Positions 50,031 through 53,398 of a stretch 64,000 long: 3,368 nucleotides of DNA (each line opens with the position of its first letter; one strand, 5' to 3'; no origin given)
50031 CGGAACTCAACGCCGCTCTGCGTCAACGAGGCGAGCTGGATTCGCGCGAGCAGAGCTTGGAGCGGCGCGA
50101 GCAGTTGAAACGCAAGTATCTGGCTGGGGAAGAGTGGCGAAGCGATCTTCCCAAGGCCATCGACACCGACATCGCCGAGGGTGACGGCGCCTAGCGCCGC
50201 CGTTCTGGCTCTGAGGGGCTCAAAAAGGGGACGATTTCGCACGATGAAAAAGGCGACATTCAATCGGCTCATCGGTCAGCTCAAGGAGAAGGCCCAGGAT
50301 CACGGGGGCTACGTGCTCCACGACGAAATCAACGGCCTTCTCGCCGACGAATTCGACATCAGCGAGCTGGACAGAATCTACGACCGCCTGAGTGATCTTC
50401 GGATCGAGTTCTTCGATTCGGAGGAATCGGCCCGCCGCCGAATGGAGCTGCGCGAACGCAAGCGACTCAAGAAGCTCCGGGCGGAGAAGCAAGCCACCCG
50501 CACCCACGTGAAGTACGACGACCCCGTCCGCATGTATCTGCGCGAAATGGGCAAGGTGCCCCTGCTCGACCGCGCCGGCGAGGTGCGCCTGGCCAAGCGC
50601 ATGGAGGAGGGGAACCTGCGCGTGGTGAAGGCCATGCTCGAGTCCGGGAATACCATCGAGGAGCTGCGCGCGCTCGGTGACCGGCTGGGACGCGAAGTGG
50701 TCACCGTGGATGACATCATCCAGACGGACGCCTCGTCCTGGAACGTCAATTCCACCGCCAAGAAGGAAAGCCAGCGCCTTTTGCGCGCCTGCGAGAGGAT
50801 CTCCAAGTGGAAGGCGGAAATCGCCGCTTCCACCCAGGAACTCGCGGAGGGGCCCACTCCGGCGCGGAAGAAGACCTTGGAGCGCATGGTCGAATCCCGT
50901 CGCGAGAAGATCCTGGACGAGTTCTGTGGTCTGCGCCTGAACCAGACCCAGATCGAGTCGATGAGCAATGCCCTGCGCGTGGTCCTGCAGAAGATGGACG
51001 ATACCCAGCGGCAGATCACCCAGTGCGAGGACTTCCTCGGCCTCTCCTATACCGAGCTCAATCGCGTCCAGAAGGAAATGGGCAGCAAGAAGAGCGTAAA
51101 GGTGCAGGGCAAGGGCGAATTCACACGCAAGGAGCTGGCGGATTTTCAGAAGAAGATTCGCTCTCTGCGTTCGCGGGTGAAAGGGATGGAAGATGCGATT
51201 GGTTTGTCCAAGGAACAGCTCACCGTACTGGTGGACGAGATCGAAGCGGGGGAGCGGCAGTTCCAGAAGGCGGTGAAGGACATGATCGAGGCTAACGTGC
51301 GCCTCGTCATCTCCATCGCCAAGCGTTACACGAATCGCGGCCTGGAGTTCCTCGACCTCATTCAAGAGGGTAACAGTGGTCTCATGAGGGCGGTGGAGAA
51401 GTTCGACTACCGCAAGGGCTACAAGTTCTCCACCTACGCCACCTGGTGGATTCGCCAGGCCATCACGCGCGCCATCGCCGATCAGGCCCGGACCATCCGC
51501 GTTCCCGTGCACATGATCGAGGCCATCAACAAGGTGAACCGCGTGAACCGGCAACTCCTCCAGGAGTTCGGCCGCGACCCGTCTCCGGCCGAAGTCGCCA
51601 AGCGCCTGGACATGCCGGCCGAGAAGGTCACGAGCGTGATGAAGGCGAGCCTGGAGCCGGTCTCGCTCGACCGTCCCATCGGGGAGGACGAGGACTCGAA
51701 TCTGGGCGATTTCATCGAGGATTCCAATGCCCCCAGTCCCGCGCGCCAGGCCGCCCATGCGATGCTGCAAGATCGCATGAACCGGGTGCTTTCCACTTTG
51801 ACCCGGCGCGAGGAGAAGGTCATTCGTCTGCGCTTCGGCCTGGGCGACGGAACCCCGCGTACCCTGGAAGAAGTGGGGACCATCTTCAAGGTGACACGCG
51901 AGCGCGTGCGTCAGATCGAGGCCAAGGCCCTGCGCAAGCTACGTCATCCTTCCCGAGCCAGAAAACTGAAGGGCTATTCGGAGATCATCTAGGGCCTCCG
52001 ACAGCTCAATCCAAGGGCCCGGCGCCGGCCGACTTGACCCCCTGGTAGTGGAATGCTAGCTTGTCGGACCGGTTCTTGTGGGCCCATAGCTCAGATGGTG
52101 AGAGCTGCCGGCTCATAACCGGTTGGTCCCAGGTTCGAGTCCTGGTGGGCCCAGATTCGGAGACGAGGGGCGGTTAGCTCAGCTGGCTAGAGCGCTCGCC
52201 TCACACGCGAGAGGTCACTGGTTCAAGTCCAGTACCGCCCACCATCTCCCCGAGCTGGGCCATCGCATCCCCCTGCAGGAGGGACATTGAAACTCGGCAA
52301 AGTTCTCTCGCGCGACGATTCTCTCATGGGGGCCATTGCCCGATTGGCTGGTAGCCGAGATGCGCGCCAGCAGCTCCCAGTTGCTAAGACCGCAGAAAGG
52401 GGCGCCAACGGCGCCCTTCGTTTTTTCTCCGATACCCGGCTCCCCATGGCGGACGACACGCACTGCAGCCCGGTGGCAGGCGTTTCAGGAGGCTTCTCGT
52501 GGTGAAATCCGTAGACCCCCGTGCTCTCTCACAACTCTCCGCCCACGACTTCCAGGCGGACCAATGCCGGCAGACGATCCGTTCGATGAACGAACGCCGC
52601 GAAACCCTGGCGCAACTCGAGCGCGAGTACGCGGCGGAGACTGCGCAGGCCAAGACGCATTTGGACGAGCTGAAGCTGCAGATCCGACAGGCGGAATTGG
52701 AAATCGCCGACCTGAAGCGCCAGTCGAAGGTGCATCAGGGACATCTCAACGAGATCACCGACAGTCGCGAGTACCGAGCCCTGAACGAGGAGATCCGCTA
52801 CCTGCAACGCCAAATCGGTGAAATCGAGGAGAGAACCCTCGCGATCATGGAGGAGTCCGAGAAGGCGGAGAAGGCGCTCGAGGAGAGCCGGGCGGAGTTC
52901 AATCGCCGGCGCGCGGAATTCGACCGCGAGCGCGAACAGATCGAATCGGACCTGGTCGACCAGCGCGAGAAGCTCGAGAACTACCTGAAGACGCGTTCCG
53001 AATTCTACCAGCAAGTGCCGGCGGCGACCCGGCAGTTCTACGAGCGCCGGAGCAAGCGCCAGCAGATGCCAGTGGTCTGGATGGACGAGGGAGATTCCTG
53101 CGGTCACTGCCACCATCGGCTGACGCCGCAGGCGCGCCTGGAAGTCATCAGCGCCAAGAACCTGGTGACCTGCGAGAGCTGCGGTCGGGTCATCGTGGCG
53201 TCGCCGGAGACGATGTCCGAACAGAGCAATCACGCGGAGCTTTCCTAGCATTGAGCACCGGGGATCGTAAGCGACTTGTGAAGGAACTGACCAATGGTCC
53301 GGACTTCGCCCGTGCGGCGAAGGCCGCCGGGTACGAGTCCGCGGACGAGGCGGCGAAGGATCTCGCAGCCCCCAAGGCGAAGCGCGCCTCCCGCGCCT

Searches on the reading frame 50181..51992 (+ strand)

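Call 47: search_protein_families(library=pfam, proteins=[window:50181-51992:+], max_evalue=0.0001)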
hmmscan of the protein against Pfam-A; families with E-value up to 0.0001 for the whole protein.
window:50181-51992:+ (603 aa): 4 families
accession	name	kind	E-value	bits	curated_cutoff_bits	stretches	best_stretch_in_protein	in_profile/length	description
PF04539.22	Sigma70_r3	-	5e-30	103.9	25.3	1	447-523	1-77/78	Sigma-70 region 3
PF04542.20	Sigma70_r2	-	2.6e-24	85.2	24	1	368-438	1-71/71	Sigma-70 region 2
PF04545.22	Sigma70_r4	-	1.5e-20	72.9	24.1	1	536-589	1-50/50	Sigma-70, region 4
PF00140.25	Sigma70_r1_2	-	3.5e-15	56.1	22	1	114-145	1-32/34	Sigma-70 factor, region 1.2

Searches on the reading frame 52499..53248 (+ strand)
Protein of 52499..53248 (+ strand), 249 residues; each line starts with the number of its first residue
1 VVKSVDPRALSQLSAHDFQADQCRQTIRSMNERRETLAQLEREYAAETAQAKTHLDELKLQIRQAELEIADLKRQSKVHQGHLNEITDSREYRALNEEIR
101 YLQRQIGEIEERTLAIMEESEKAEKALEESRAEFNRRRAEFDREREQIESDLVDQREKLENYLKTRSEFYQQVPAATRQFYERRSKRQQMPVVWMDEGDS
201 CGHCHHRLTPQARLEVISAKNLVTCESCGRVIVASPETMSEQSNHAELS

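Call 47: search_protein_families(library=pfam, proteins=[window:52499-53248:+], max_evalue=0.0001)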
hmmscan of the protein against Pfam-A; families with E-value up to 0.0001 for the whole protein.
window:52499-53248:+ (249 aa): 2 families
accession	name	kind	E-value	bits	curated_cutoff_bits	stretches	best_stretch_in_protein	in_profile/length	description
PF24481.2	CT398_CC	-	8.2e-13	49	27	1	13-188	1-179/180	CT398-like coiled coil hairpin domain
PF02591.20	Zn_ribbon_9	-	2.6e-08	34.3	29.1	1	200-231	1-32/33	C4-type zinc ribbon domain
